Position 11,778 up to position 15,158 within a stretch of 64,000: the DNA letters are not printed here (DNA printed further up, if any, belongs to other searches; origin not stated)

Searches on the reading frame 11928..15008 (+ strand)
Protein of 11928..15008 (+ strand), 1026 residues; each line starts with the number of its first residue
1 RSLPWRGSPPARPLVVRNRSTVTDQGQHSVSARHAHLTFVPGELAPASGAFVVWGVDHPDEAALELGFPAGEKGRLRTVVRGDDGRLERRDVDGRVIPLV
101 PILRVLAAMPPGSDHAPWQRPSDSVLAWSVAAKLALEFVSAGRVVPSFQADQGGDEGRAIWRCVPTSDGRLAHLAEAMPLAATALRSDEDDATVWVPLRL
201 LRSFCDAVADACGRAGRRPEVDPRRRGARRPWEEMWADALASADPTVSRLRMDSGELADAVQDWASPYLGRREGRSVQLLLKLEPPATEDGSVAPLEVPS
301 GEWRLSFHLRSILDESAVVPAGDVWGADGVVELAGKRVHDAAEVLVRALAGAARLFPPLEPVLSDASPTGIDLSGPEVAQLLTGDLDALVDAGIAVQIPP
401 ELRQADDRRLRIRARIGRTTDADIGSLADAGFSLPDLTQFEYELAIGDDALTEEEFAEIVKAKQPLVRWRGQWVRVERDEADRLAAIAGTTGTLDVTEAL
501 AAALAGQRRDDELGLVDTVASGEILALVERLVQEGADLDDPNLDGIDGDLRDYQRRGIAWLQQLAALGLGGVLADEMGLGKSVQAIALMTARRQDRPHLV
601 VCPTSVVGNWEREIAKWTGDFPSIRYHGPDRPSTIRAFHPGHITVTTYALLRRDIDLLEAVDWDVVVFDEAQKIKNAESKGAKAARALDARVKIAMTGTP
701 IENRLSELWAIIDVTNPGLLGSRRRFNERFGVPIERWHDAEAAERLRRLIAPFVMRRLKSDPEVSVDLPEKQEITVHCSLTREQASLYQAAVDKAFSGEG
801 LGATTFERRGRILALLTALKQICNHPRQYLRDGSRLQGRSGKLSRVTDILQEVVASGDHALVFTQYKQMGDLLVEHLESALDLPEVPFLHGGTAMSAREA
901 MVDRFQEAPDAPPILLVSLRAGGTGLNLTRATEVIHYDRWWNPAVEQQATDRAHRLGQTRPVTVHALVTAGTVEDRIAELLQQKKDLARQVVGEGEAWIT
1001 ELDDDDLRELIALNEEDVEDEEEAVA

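Call 13: search_protein_families(library=pfam, proteins=[window:11928-15008:+], max_evalue=0.001)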
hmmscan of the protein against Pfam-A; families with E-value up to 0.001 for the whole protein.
window:11928-15008:+ (1026 aa): 4 families
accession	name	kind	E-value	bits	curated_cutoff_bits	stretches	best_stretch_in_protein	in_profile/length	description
PF00176.29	SNF2-rel_dom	-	9e-68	228.9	24.9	1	553-827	1-289/290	SNF2-related domain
PF12419.13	DUF3670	-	4.9e-29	101.2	27.6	1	367-504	2-136/136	SNF2 Helicase protein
PF00271.37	Helicase_C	-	1.1e-17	64.7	23.5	1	846-957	6-110/110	Helicase conserved C-terminal domain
PF04851.21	ResIII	-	1.3e-06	28.9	22.5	1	549-701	3-163/164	Type III restriction enzyme, res subunit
